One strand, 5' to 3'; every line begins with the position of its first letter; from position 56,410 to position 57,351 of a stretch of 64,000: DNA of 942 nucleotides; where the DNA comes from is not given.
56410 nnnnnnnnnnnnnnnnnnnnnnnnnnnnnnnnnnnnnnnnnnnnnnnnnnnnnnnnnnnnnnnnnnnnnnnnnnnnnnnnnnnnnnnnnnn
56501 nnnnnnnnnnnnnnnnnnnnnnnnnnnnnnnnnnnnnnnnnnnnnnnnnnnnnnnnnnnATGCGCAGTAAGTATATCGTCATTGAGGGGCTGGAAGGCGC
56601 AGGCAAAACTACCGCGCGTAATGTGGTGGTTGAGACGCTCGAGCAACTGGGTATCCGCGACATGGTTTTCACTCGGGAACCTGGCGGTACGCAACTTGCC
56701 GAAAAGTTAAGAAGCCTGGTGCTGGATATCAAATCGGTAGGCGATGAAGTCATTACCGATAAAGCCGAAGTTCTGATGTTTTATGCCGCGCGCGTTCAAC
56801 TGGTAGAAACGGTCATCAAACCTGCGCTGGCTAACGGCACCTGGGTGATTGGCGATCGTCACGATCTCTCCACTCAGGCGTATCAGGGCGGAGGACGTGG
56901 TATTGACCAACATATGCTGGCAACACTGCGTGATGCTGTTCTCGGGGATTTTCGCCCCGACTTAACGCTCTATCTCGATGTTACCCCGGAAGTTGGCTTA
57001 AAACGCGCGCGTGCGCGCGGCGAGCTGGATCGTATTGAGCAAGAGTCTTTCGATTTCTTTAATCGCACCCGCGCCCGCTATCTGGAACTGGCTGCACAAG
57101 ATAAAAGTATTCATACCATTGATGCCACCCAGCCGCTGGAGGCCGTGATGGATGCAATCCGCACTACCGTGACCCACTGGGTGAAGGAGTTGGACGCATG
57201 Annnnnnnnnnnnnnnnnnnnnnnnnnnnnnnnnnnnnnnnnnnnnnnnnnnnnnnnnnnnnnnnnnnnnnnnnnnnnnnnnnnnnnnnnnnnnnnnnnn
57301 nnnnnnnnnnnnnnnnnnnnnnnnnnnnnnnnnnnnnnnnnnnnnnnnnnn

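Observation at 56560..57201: Chain of overlapping starts and stops linking mltG–tmk–holB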

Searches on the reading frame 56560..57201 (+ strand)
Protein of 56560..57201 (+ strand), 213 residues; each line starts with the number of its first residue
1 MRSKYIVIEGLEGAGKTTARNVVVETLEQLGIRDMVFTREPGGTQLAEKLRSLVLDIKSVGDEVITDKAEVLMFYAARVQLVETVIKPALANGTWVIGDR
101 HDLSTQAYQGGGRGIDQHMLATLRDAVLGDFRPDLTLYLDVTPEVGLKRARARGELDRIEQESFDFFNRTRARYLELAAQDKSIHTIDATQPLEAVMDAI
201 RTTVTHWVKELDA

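Call 4: search_protein_families(library=ncbifam, proteins=[window:56560-57201:+])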
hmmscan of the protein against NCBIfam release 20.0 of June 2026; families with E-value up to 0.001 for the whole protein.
window:56560-57201:+ (213 aa): 3 families
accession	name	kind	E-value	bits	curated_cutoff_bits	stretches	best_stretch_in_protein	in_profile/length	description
TIGR00041.1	DTMP_kinase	equivalog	9.2e-70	234.3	83.25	1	2-200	3-196/196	dTMP kinase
NF005923.0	PRK07933.1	equivalog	2.7e-10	40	193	1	6-182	3-187/213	dTMP kinase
NF005250.0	PRK06761.1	equivalog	0.00012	21.2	270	1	1-36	1-36/282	hypothetical protein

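Call 19: find_related_loci(query=window:56560-57198:+, collection=genome_contigs, flank=3000)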
Query window:56560-57198:+ (213 aa) in genome_contigs; peptide patterns used: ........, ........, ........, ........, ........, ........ (x = any residue, [..] = any of these).
510 stretches matched a pattern; 472 encode a relative of the query (tblastn E <= 1e-3); the best 80 are kept; 80 distinct loci.
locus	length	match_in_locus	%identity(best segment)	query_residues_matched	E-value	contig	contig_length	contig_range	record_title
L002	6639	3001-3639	98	1-213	2e-138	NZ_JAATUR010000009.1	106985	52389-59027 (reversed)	Escherichia coli strain SCPM-O-B-8794 9length=106985, whole genome shotgun sequence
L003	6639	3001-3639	97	1-213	2e-136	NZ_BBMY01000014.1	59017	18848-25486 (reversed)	Escherichia albertii NBRC 107761 = DSM 17582 strain NBRC 107761, whole genome shotgun sequence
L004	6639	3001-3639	94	1-213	3e-132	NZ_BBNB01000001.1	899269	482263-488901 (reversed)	Citrobacter sedlakii NBRC 105722, whole genome shotgun sequence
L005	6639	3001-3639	93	1-213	5e-130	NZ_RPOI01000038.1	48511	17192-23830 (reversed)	Citrobacter youngae strain CCUG 30791 citrobacter_youngae_CCUG30791T_0000038, whole genome shotgun sequence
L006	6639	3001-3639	93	1-213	7e-130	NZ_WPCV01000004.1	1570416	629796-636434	Citrobacter sp. On2M On2M_4, whole genome shotgun sequence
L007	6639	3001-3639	92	1-213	5e-129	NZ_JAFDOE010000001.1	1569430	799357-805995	Citrobacter sp. FP75 contig1, whole genome shotgun sequence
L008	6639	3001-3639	92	1-213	2e-128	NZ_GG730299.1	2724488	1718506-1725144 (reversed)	Citrobacter youngae ATCC 29220 Scfld0, whole genome shotgun sequence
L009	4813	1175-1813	92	1-213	7e-129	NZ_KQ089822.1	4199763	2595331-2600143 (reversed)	Citrobacter sp. MGH106 aetzL-supercont1.1, whole genome shotgun sequence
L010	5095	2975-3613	92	1-213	3e-129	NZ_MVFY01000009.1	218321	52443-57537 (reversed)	Citrobacter portucalensis strain A60 A60_S7_L001_NODE_9_length_218321_cov_19.2273, whole genome shotgun sequence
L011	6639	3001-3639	92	1-213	6e-128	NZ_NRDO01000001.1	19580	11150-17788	Citrobacter sp. NCU1 contig_1, whole genome shotgun sequence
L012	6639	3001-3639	92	1-213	2e-127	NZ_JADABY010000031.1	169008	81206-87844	Citrobacter sp. Res13-Sevr-PEB04-36 seq_tig31, whole genome shotgun sequence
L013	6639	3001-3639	92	1-213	3e-127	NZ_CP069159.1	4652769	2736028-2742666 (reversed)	Citrobacter sp. R56 chromosome, complete genome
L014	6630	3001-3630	92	1-210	4e-127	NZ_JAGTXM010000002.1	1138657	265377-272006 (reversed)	Citrobacter amalonaticus strain ku-bf3 scaffold_1, whole genome shotgun sequence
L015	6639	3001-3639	90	1-213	2e-126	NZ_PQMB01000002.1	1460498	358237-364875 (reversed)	Citrobacter amalonaticus strain S646 scaffold2.1, whole genome shotgun sequence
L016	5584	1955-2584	91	1-210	3e-126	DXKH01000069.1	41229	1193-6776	MAG TPA_asm: Citrobacter sp. isolate HRGM_Genome_0066 HRGM_Genome_0066_69, whole genome shotgun sequence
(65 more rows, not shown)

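Call 45: find_homologous_proteins(query=window:56560-57198:+, max_evalue=1e-20)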
Query window:56560-57198:+ (213 aa): 7990 proteins with E <= 1e-20 among 8000 candidates; the best 120 are listed.
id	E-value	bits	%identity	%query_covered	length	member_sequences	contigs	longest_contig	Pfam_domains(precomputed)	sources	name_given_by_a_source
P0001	9.4e-143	491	82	100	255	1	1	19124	PF02223.24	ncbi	-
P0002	1.4e-130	451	99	100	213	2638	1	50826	PF02223.24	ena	-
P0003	1.8e-124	431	96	99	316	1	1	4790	PF02548.22,PF02223.24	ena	-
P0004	3.2e-121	420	94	100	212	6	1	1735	PF02223.24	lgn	-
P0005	1.2e-120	418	95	100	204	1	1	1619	PF02223.24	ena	-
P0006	3.0e-120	417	95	100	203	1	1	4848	PF02223.24,PF13521.13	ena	-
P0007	2.1e-119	414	92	100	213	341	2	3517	PF02223.24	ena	-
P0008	4.3e-119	413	93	100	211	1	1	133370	PF02223.24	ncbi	-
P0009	1.0e-118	412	94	100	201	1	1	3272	PF02223.24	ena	-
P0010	2.4e-117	408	94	100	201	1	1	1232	PF02223.24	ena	-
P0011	1.8e-116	405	94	100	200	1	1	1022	PF02223.24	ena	-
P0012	2.0e-116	405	88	100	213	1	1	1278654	PF02223.24,PF13521.13,PF01712.26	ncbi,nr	ncbi:dTMP kinase [Enterobacteriaceae bacterium 89]|nr:dTMP kinase [Enterobacteriaceae bacterium 89]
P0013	2.6e-116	404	90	99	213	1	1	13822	PF02223.24,PF13521.13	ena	-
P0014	2.7e-116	404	90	99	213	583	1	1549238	PF02223.24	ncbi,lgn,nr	ncbi:dTMP kinase [Salmonella enterica]|nr:dTMP kinase [Salmonella enterica] EHO7431933.1 dTMP kinase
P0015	3.1e-116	404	90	100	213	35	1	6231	PF02223.24,PF13521.13,PF01712.26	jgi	jgi:dTMP kinase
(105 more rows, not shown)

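Call 54: search_protein_representatives(protein=window:56560-57198:+)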
Query: 213 residues. Proteins with E-value up to 0.001 (for the whole library): 24209; up to 1e-10: 13055; up to 1e-30: 649. The best 150 are listed.
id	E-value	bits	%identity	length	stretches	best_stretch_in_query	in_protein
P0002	4.5e-131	450.8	99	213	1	1-213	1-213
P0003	5.8e-125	430.9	99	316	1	7-213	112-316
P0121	2.1e-104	363.8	98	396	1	1-174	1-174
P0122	6.3e-81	287.2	99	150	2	1-106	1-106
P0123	1.8e-65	236.7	58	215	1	3-206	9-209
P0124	1.1e-62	227.6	67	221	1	1-166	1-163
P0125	3.3e-61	222.8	72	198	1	1-151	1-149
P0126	1.1e-60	221.1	50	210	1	1-208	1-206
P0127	1.3e-55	204.5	51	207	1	1-206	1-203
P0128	6.3e-55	202.3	50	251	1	2-208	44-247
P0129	2.4e-54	200.5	64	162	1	50-210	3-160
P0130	7.0e-52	192.4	88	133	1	1-107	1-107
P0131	2.0e-51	190.9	51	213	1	4-200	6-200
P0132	1.4e-50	188.2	52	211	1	3-204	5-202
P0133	9.4e-50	185.4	45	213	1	1-209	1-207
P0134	3.4e-49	183.6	46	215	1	2-209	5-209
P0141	2.2e-47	177.7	46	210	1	2-197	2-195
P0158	2.2e-43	164.7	43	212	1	2-207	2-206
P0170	5.8e-42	160.0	41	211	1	3-208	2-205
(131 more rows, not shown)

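Call 55: find_encoding_contigs(protein=P0123, flank=2500, max_places=2)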
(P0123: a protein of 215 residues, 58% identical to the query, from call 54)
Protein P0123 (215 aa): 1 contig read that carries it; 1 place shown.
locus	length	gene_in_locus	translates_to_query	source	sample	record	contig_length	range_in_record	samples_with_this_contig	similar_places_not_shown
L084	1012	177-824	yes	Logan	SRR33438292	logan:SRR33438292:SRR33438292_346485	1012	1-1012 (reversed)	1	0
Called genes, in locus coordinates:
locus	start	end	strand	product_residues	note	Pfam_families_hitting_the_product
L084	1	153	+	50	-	?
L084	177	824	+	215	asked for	PF01712:dNK (faint), PF02223:Thymidylate_kin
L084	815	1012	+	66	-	?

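Call 56: find_encoding_contigs(protein=P0126, flank=2500, max_places=2)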
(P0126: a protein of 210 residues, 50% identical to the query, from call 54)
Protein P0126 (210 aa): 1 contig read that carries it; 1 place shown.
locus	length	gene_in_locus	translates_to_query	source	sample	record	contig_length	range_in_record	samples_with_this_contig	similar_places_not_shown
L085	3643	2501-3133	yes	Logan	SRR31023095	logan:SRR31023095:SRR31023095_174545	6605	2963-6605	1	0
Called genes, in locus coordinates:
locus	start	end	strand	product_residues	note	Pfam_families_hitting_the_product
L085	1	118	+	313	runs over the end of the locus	PF00698:Acyl_transf_1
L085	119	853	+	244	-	PF00106:adh_short, PF08659:KR, PF13561:adh_short_C2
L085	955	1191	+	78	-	PF00550:PP-binding, PF14573:PP-binding_2 (weak)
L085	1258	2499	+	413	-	PF00109:ketoacyl-synt, PF00108:Thiolase_N (faint), PF02801:Ketoacyl-synt_C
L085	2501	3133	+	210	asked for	PF02223:Thymidylate_kin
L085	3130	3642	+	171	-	?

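Call 57: find_encoding_contigs(protein=P0127, flank=2500, max_places=2)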
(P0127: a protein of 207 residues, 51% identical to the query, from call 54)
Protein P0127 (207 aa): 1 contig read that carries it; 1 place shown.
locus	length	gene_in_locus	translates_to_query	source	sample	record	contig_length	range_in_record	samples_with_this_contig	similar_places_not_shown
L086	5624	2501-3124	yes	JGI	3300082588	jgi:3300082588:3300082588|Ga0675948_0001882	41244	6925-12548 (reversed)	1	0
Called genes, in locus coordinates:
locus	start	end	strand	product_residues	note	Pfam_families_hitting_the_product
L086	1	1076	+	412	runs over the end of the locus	PF00109:ketoacyl-synt, PF02801:Ketoacyl-synt_C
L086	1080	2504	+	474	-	PF02618:YceG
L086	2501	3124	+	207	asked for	PF01712:dNK, PF13521:AAA_28 (faint), PF02223:Thymidylate_kin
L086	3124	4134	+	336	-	PF13177:DNA_pol3_delta2, PF00004:AAA (faint), PF09115:DNApol3-delta_C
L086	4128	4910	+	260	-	PF01026:TatD_DNase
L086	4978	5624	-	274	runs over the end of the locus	PF03180:Lipoprotein_9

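Call 58: find_encoding_contigs(protein=P0133, flank=2500, max_places=2)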
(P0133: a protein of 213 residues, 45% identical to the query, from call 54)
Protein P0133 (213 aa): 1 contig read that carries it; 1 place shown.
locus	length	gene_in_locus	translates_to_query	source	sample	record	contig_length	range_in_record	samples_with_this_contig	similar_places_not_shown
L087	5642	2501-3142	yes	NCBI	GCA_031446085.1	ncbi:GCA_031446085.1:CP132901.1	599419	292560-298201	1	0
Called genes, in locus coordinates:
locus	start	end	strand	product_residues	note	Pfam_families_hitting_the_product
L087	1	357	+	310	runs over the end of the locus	PF00698:Acyl_transf_1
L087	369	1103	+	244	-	PF00106:adh_short, PF08659:KR, PF13561:adh_short_C2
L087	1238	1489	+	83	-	PF23297:ACP_SdgA_C (weak), PF00550:PP-binding, PF14573:PP-binding_2 (weak)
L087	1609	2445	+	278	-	PF01063:Aminotran_4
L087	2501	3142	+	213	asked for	PF02223:Thymidylate_kin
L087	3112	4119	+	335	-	PF13177:DNA_pol3_delta2, PF09115:DNApol3-delta_C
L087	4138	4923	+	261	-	PF01026:TatD_DNase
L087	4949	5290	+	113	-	PF11969:DcpS_C, PF01230:HIT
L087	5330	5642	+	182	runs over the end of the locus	PF13036:LpoB (weak)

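Call 59: find_encoding_contigs(protein=P0131, flank=2500, max_places=1)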
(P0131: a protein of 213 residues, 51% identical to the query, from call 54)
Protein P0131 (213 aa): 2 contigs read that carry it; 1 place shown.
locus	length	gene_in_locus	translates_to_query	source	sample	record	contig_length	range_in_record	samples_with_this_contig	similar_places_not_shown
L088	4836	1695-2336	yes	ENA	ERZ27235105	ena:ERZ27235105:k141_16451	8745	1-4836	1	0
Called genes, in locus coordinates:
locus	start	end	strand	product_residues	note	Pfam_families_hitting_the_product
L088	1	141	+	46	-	?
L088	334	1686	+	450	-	PF02618:YceG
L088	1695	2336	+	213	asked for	PF13521:AAA_28 (weak), PF02223:Thymidylate_kin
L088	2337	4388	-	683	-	PF05159:Capsule_synth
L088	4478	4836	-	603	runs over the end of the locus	PF00884:Sulfatase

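Call 60: find_encoding_contigs(protein=P0134, flank=2500, max_places=1)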
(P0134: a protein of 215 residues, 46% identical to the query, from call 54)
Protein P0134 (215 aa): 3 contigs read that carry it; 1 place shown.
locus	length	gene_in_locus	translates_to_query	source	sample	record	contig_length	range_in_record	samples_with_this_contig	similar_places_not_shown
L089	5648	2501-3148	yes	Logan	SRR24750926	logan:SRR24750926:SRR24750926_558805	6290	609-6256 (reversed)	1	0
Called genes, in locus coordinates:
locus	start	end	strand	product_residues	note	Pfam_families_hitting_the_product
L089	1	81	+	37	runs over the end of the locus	?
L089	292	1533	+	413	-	PF00109:ketoacyl-synt, PF00108:Thiolase_N (weak), PF02801:Ketoacyl-synt_C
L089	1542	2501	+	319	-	PF02618:YceG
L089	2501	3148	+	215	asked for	PF13401:AAA_22 (faint), PF01712:dNK (faint), PF02223:Thymidylate_kin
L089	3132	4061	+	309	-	PF13177:DNA_pol3_delta2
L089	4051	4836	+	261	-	PF01026:TatD_DNase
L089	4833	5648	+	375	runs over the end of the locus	PF03702:AnmK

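Call 61: find_encoding_contigs(protein=P0141, flank=2500, max_places=1)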
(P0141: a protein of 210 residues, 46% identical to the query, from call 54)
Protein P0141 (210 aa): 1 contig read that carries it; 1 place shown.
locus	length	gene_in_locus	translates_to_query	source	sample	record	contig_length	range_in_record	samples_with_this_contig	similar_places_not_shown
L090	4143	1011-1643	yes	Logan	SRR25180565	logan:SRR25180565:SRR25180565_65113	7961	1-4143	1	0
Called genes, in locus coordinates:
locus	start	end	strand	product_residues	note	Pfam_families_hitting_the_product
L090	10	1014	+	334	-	PF02618:YceG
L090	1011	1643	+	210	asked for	PF01712:dNK (weak), PF02223:Thymidylate_kin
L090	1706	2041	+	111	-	PF12797:Fer4_2 (faint), PF12837:Fer4_6 (faint), PF13237:Fer4_10 (faint), PF13183:Fer4_8 (faint), PF12838:Fer4_7 (weak), PF13187:Fer4_9 (faint), PF00037:Fer4 (weak), PF11953:DUF3470, +1 more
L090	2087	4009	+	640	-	PF00270:DEAD, PF04851:ResIII (faint), PF13307:Helicase_C_2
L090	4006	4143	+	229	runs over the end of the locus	PF00814:TsaD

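Call 62: find_encoding_contigs(protein=P0158, flank=2500, max_places=1)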
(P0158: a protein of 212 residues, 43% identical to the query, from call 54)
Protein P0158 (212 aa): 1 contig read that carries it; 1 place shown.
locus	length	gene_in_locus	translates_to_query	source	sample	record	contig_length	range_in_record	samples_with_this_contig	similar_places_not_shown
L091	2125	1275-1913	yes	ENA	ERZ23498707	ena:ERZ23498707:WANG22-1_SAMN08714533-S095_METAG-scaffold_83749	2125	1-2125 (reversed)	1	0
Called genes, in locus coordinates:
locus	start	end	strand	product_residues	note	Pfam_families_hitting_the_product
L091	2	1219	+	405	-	?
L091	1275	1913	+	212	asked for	PF01712:dNK (faint), PF02223:Thymidylate_kin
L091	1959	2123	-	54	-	?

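Call 63: find_encoding_contigs(protein=P0170, flank=2500, max_places=1)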
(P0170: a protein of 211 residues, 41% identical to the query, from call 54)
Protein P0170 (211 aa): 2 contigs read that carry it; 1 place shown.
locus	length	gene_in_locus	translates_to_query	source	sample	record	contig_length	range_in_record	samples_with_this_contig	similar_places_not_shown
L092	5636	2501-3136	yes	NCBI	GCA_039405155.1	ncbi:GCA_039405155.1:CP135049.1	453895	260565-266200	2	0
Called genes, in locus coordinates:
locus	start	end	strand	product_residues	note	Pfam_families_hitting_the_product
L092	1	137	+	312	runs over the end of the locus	PF01479:S4, PF00849:PseudoU_synth_2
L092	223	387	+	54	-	PF01783:Ribosomal_L32p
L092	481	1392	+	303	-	PF00698:Acyl_transf_1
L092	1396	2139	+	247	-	PF00106:adh_short, PF08659:KR, PF13561:adh_short_C2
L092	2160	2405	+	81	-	PF23297:ACP_SdgA_C (weak), PF00550:PP-binding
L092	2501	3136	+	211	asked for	PF01712:dNK (weak), PF02223:Thymidylate_kin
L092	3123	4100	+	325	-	PF13177:DNA_pol3_delta2, PF09115:DNApol3-delta_C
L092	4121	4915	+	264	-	PF01026:TatD_DNase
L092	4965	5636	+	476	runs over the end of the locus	PF02378:PTS_EIIC, PF00367:PTS_EIIB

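Call 70: search_solved_structures(query=window:56560-57198:+, max_evalue=1e-60, show_alignments=1)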
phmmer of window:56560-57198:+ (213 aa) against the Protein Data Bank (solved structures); distinct sequences matched with E-value up to 1e-60: 3.
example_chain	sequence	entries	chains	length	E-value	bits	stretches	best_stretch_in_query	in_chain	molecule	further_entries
4tmk_A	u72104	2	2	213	4.2e-137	457.4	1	1-213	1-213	PROTEIN (THYMIDYLATE KINASE)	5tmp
9o57_A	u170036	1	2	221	8.3e-115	384.7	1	1-210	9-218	Thymidylate kinase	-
3lv8_A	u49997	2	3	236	2.3e-74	252.7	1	1-211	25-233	Thymidylate kinase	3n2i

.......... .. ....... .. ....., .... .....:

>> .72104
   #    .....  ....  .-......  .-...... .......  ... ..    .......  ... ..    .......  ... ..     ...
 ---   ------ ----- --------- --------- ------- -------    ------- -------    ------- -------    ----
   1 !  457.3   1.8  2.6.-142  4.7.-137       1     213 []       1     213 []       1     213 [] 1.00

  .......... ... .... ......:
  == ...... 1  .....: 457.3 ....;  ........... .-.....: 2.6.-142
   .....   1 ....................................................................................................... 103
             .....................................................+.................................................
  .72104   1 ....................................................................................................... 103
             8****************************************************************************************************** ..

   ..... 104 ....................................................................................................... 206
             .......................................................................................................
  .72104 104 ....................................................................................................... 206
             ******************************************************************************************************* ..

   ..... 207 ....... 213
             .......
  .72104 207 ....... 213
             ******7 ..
